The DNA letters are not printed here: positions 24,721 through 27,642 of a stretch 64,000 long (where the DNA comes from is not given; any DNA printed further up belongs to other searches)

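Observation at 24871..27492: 873-aa, 12-haem, tail-anchored cytochrome with large haem-free inserts that I cannot place in a named family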

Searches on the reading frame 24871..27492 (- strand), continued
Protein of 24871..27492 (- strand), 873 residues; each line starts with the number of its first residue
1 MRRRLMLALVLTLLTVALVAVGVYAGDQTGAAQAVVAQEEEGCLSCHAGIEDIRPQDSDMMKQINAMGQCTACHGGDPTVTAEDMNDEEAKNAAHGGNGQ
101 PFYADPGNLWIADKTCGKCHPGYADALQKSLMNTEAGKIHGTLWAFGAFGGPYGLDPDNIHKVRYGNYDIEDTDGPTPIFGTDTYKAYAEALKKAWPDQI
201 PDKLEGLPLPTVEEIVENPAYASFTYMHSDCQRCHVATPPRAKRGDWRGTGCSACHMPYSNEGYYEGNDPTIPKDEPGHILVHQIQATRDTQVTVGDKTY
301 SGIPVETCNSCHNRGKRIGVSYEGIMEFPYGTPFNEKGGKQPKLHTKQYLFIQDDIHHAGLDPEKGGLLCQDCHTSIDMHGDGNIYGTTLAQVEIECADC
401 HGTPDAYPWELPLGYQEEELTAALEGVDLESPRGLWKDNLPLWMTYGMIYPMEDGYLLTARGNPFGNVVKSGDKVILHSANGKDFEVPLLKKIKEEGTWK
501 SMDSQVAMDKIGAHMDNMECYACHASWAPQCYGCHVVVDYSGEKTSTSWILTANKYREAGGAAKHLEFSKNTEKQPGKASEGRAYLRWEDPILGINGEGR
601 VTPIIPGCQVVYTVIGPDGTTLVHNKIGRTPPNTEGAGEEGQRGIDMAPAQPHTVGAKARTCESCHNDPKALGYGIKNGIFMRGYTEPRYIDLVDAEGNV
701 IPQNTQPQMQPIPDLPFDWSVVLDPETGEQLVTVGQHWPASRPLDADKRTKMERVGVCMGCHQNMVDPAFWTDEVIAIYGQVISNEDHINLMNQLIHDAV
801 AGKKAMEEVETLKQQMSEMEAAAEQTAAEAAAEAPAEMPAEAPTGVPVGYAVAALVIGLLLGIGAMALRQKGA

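Call 8: find_homologous_proteins(query=window:24871-27492:-, max_evalue=0.00001)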
Query window:24871-27492:- (873 aa): 2549 proteins with E <= 0.00001 among 8000 candidates; the best 120 are listed.
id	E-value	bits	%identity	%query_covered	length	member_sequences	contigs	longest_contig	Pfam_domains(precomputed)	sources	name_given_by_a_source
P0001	0.0e+0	1914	89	100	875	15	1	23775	PF14537.12,PF14522.12,PF22113.2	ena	-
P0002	0.0e+0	1598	76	100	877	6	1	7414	PF14537.12,PF02085.22,PF14522.12,PF22113.2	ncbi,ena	-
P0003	0.0e+0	1580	75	100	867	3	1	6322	PF14537.12,PF14522.12,PF22113.2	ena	-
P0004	0.0e+0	1572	77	99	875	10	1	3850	PF14537.12,PF14522.12,PF22113.2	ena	-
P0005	0.0e+0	1520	86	83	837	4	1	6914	PF14537.12,PF14522.12,PF22113.2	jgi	-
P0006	0.0e+0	1359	66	100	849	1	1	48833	PF14537.12,PF14522.12,PF22113.2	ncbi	-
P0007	0.0e+0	1277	68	90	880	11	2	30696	PF14537.12,PF14522.12,PF22113.2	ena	-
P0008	0.0e+0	1258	66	91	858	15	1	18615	PF14537.12,PF14522.12,PF22113.2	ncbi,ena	-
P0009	0.0e+0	1229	61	99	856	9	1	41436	PF14537.12,PF14522.12,PF22113.2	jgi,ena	-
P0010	0.0e+0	1228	61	100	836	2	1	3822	PF14537.12,PF14522.12,PF22113.2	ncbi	-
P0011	0.0e+0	1213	61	100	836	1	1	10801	PF14537.12,PF14522.12,PF22113.2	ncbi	-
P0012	0.0e+0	1199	61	97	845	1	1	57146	PF14537.12,PF14522.12,PF22113.2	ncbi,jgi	-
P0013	0.0e+0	1195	60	100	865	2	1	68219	PF14537.12,PF14522.12,PF22113.2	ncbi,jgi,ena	-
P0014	0.0e+0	1181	61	96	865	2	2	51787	PF14537.12,PF14522.12,PF22113.2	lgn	-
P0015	0.0e+0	1172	58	100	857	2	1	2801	PF14537.12,PF14522.12,PF22113.2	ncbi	-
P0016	0.0e+0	1169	62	91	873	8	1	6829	PF14537.12,PF14522.12,PF22113.2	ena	-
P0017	0.0e+0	1163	60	95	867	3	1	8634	PF14537.12,PF07627.17,PF14522.12,PF22113.2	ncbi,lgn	-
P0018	0.0e+0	1157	62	92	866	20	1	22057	PF14537.12,PF02085.22,PF14522.12,PF22113.2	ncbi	-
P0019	0.0e+0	1150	63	89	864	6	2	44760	PF14537.12,PF14522.12,PF22113.2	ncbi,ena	-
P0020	0.0e+0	1144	63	91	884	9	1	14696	PF14537.12,PF13435.12,PF14522.12,PF22113.2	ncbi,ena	-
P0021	0.0e+0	1142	58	100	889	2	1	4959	PF09699.16,PF14537.12,PF13435.12,PF14522.12,PF22113.2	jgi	-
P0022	0.0e+0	1140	62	92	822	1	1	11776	PF14537.12,PF14522.12,PF22113.2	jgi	-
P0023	0.0e+0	1136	61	92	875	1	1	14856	PF14537.12,PF14522.12,PF22113.2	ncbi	-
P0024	0.0e+0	1123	62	92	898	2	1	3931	PF14537.12,PF14522.12,PF22113.2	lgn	-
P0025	0.0e+0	1116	57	100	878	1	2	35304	PF14537.12,PF14522.12,PF22113.2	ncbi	-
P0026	0.0e+0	1112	56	100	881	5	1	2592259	PF14537.12,PF14522.12,PF22113.2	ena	-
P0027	0.0e+0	1112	57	95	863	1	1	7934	PF14537.12,PF14522.12,PF22113.2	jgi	-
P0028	0.0e+0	1108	62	87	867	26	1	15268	PF14537.12,PF14522.12,PF22113.2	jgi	-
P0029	0.0e+0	1108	61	91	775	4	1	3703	PF14537.12,PF14522.12,PF22113.2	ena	-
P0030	0.0e+0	1103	57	99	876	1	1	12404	PF14537.12,PF13435.12,PF14522.12,PF22113.2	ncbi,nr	ncbi:MAG: cytochrome C [Chloroflexi bacterium]|nr:cytochrome C [Chloroflexota bacterium]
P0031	0.0e+0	1103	59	95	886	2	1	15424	PF14537.12,PF13435.12,PF14522.12,PF22113.2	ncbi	-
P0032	0.0e+0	1099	60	92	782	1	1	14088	PF14537.12,PF13435.12,PF14522.12,PF22113.2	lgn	-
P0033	0.0e+0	1099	60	92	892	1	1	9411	PF14537.12,PF13435.12,PF14522.12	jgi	jgi:hypothetical protein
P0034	0.0e+0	1099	61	91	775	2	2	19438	PF14537.12,PF14522.12,PF22113.2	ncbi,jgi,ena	-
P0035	0.0e+0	1097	58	97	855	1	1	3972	PF14537.12,PF02085.22,PF14522.12,PF22113.2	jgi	-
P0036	0.0e+0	1096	58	95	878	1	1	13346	PF14537.12,PF14522.12,PF22113.2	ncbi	-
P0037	0.0e+0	1095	55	100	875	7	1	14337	PF14537.12,PF14522.12,PF22113.2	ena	-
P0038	0.0e+0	1093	57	96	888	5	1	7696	PF14537.12,PF14522.12,PF22113.2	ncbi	-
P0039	0.0e+0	1091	54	100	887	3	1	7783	PF14537.12,PF14522.12,PF22113.2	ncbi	-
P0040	0.0e+0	1088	58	96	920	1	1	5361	PF14537.12,PF14522.12,PF22113.2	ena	-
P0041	0.0e+0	1083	59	89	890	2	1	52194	PF14537.12,PF07627.17,PF14522.12,PF22113.2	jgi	-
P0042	0.0e+0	1083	58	93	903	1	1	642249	PF14537.12,PF14522.12,PF22113.2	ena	-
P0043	0.0e+0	1080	56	97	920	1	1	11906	PF09699.16,PF14537.12,PF14522.12,PF22113.2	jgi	jgi:hypothetical protein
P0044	0.0e+0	1080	60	92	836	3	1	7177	PF14537.12,PF14522.12,PF22113.2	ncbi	-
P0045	0.0e+0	1077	59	92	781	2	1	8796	PF14537.12,PF14522.12,PF22113.2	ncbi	-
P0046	0.0e+0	1077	59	91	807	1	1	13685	PF14537.12,PF13435.12,PF14522.12,PF22113.2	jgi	-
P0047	0.0e+0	1072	58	91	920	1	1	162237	PF14537.12,PF14522.12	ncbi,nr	ncbi:MAG: cytochrome c3 family protein [Chloroflexota bacterium]|nr:cytochrome c3 family protein [Ch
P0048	0.0e+0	1070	57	97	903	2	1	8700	PF14537.12,PF13435.12,PF14522.12,PF22113.2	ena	-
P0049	0.0e+0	1069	58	92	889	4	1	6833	PF14537.12,PF13435.12,PF14522.12,PF22113.2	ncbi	-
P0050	0.0e+0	1066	59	91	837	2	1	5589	PF14537.12,PF14522.12,PF22113.2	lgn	-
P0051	0.0e+0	1066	58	93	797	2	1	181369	PF14537.12,PF14522.12,PF22113.2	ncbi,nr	ncbi:hypothetical protein QUF64_06590 [Anaerolineales bacterium HSG6]|nr:hypothetical protein [Anaer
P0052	0.0e+0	1063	54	99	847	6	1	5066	PF14537.12,PF14522.12,PF22113.2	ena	-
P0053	0.0e+0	1063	57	93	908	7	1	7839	PF14537.12,PF14522.12,PF22113.2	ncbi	-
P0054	0.0e+0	1062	58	92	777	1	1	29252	PF14537.12,PF14522.12,PF22113.2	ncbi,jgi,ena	-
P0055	0.0e+0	1039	56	96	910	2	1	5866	PF14537.12,PF14522.12,PF22113.2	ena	-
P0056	0.0e+0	1032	55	92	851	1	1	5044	PF14537.12,PF14522.12,PF22113.2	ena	-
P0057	0.0e+0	1032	60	86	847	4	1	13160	PF14537.12,PF14522.12,PF22113.2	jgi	jgi:hypothetical protein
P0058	0.0e+0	1029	58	87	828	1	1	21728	PF14537.12,PF14522.12,PF22113.2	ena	-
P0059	0.0e+0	1027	58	89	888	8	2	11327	PF14522.12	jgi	jgi:hypothetical protein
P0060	0.0e+0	1020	55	92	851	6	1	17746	PF14537.12,PF14522.12,PF22113.2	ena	-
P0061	0.0e+0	1020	58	87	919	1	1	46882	PF14537.12,PF14522.12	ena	-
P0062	0.0e+0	1019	56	92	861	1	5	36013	PF07627.17,PF14522.12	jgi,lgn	jgi:hypothetical protein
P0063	0.0e+0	1017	53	100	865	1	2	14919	PF14537.12,PF14522.12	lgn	-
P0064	6.1e-298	1009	56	92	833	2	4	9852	PF14537.12,PF14522.12,PF22113.2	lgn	-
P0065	8.4e-298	1009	57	88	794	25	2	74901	PF09699.16,PF14537.12,PF02085.22,PF14522.12,PF22113.2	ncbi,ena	-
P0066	1.1e-297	1008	58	88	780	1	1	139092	PF14537.12,PF02085.22,PF14522.12,PF22113.2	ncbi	-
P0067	1.9e-296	1004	56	92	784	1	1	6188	PF14537.12,PF14522.12,PF22113.2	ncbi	-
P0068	4.2e-296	1003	55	92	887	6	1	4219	PF14522.12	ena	-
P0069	7.0e-294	996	55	92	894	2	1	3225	PF14537.12,PF14522.12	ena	-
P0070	8.6e-294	995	52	99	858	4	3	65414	PF14537.12,PF14522.12,PF22113.2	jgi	jgi:hypothetical protein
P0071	3.0e-293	994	57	88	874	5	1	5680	PF14537.12,PF14522.12,PF22113.2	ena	-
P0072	6.3e-293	993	53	95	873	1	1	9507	PF14537.12,PF14522.12,PF22113.2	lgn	-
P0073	7.8e-292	989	54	92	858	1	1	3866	PF14537.12,PF13435.12,PF14522.12,PF22113.2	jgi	jgi:hypothetical protein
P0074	1.3e-290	985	55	92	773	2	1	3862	PF14537.12,PF13435.12,PF14522.12,PF22113.2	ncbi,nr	ncbi:MAG: cytochrome C [Anaerolineae bacterium]|nr:cytochrome C [Anaerolineae bacterium]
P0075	9.9e-290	982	57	89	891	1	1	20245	PF14522.12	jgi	jgi:hypothetical protein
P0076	1.3e-289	982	55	89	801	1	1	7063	PF14537.12,PF14522.12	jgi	jgi:hypothetical protein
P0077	2.6e-289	981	55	92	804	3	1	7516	PF14537.12,PF02085.22,PF14522.12,PF22113.2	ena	-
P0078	3.0e-289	980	56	90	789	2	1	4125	PF14537.12,PF13435.12,PF07627.17,PF14522.12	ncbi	-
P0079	4.2e-289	980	55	92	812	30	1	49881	PF14537.12,PF13435.12,PF02085.22,PF14522.12,PF22113.2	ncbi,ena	-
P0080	1.7e-286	971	57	88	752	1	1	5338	PF14537.12,PF14522.12,PF22113.2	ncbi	-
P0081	2.0e-286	971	57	84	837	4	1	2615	PF14537.12,PF14522.12,PF22113.2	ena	-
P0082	3.4e-285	967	56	88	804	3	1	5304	PF14522.12,PF22113.2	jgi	jgi:hypothetical protein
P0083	3.8e-284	963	55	91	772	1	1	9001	PF14537.12,PF14522.12,PF22113.2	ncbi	-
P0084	4.1e-284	963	56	88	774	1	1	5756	PF14537.12,PF13435.12,PF14522.12,PF22113.2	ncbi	-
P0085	5.3e-284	963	56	91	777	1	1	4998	PF14537.12,PF14522.12,PF22113.2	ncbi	ncbi:MAG: cytochrome C [Woeseia sp.]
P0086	8.7e-284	962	53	92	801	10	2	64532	PF14537.12,PF02085.22,PF14522.12,PF22113.2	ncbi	-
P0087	9.0e-284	962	54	93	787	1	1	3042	PF14537.12,PF13435.12,PF02085.22,PF14522.12,PF22113.2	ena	-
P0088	1.4e-283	962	55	91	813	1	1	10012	PF09699.16,PF14537.12,PF13435.12,PF14522.12,PF22113.2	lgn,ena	-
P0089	2.3e-283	961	55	91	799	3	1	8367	PF14537.12,PF14522.12,PF22113.2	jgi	jgi:hypothetical protein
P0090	2.8e-283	961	54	92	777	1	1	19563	PF14537.12,PF13435.12,PF14522.12,PF22113.2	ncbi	-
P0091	3.7e-282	957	56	88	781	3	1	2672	PF14537.12,PF14522.12,PF22113.2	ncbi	-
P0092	4.8e-282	957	55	90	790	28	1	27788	PF14537.12,PF13435.12,PF02085.22,PF14522.12,PF22113.2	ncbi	ncbi:cytochrome C [Oceanithermus sp.]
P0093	5.3e-282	956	54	91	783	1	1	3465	PF14537.12,PF13435.12,PF14522.12,PF22113.2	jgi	-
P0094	5.6e-282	956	55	88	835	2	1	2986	PF14537.12,PF14522.12,PF22113.2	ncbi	-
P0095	6.2e-282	956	54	92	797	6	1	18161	PF14537.12,PF13435.12,PF02085.22,PF14522.12,PF22113.2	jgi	-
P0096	8.6e-282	956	54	90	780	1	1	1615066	PF14537.12,PF02085.22,PF14522.12,PF22113.2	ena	-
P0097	1.2e-281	955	54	92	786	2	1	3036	PF14537.12,PF13435.12,PF14522.12,PF22113.2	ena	-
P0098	2.8e-281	954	54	91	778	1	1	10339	PF14537.12,PF14522.12,PF22113.2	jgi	-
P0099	3.4e-281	954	54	91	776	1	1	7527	PF14537.12,PF02085.22,PF14522.12,PF22113.2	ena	-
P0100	3.5e-281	954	55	91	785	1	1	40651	PF14537.12,PF14522.12,PF22113.2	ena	-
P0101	3.6e-281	954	55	90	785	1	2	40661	PF14537.12,PF14522.12,PF22113.2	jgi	-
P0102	4.1e-281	953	54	88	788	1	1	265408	PF14537.12,PF13435.12,PF02085.22,PF14522.12,PF22113.2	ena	-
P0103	4.4e-281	953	50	99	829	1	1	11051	PF14537.12,PF14522.12,PF22113.2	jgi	jgi:hypothetical protein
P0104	4.4e-281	953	55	87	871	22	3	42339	PF14537.12,PF02085.22,PF14522.12,PF22113.2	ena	-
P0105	5.1e-281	953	54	92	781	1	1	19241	PF14537.12,PF13435.12,PF02085.22,PF14522.12,PF22113.2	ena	-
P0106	6.1e-281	953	54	91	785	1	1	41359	PF14537.12,PF13435.12,PF14522.12,PF22113.2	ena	-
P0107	7.4e-281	953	54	90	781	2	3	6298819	PF14537.12,PF13435.12,PF14522.12,PF22113.2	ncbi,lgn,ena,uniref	ncbi:hypothetical protein [Roseibium sp.]|uniref:hypothetical protein n=1 Tax=Roseibium sp. TaxID=19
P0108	8.5e-281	952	55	88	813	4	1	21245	PF14522.12,PF22113.2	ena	-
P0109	1.5e-280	952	54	90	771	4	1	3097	PF14537.12,PF13435.12,PF14522.12,PF22113.2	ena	-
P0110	1.7e-280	951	56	87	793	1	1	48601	PF14537.12,PF14522.12,PF22113.2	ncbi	-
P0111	2.1e-280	951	55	87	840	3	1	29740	PF14537.12,PF14522.12,PF22113.2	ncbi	-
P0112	3.1e-280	951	54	91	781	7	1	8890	PF14537.12,PF02085.22,PF14522.12,PF22113.2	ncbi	-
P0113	4.0e-280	950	55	91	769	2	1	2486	PF14537.12,PF14522.12,PF22113.2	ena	-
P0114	4.7e-280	950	54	91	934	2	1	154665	PF14537.12,PF11845.14,PF14522.12,PF22113.2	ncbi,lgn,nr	ncbi:MAG: cytochrome C [Caldilinea sp. CFX5]|nr:cytochrome C [Caldilinea sp. CFX5]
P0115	6.3e-280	949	54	88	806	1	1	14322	PF14537.12,PF13435.12,PF14522.12,PF22113.2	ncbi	-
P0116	7.0e-280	949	55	92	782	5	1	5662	PF09699.16,PF14537.12,PF07627.17,PF14522.12,PF22113.2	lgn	-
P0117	7.4e-280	949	55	88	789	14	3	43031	PF14537.12,PF13435.12,PF02085.22,PF14522.12,PF22113.2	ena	-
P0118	8.2e-280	949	56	88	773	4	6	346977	PF14537.12,PF02085.22,PF14522.12,PF22113.2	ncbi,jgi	jgi:hypothetical protein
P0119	1.5e-279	948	54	93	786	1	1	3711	PF14537.12,PF13435.12,PF02085.22,PF14522.12,PF22113.2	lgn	-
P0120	2.9e-279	947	55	88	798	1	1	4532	PF14537.12,PF13435.12,PF14522.12,PF22113.2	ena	-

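Call 10: find_encoding_contigs(protein=P0107, flank=10000, max_places=2)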
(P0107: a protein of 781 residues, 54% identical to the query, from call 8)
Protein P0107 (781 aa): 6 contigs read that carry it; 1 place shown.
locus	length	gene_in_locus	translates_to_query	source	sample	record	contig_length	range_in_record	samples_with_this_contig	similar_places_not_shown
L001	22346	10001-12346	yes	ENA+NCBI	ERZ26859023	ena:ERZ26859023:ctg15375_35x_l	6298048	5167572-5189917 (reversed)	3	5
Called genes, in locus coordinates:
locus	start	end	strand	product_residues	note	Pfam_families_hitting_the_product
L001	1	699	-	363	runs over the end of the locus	PF00356:LacI, PF00532:Peripla_BP_1, PF13407:Peripla_BP_4, PF13377:Peripla_BP_3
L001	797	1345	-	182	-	PF00691:OmpA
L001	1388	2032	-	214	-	PF03734:YkuD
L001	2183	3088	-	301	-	PF00892:EamA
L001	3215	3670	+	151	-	PF02870:Methyltransf_1N (weak), PF01035:DNA_binding_1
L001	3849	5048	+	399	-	PF00768:Peptidase_S11, PF13354:Beta-lactamase2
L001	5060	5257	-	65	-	PF14559:TPR_19 (weak), PF23914:TPR_CcmH_CycH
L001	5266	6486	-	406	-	PF13428:TPR_14 (faint), PF13432:TPR_16 (faint), PF23914:TPR_CcmH_CycH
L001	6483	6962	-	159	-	PF03918:CcmH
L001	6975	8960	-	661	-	PF01578:Cytochrom_C_asm, PF16327:CcmF_C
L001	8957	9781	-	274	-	PF00027:cNMP_binding (weak), PF13545:HTH_Crp_2, PF00325:Crp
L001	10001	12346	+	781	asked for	PF13435:Cytochrome_C554 (faint), PF14522:Cytochrome_C7 (faint), PF14537:Cytochrom_c3_2 (faint), PF22113:Mtrc-MtrF_II-IV_dom (faint)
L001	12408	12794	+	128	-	PF18602:Rap1a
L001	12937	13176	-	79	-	-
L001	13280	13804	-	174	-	PF21863:HTH_67 (weak), PF22381:Staph_reg_Sar_Rot (weak), PF01047:MarR, PF12802:MarR_2, PF01325:Fe_dep_repress, PF09339:HTH_IclR (weak), PF13412:HTH_24 (weak)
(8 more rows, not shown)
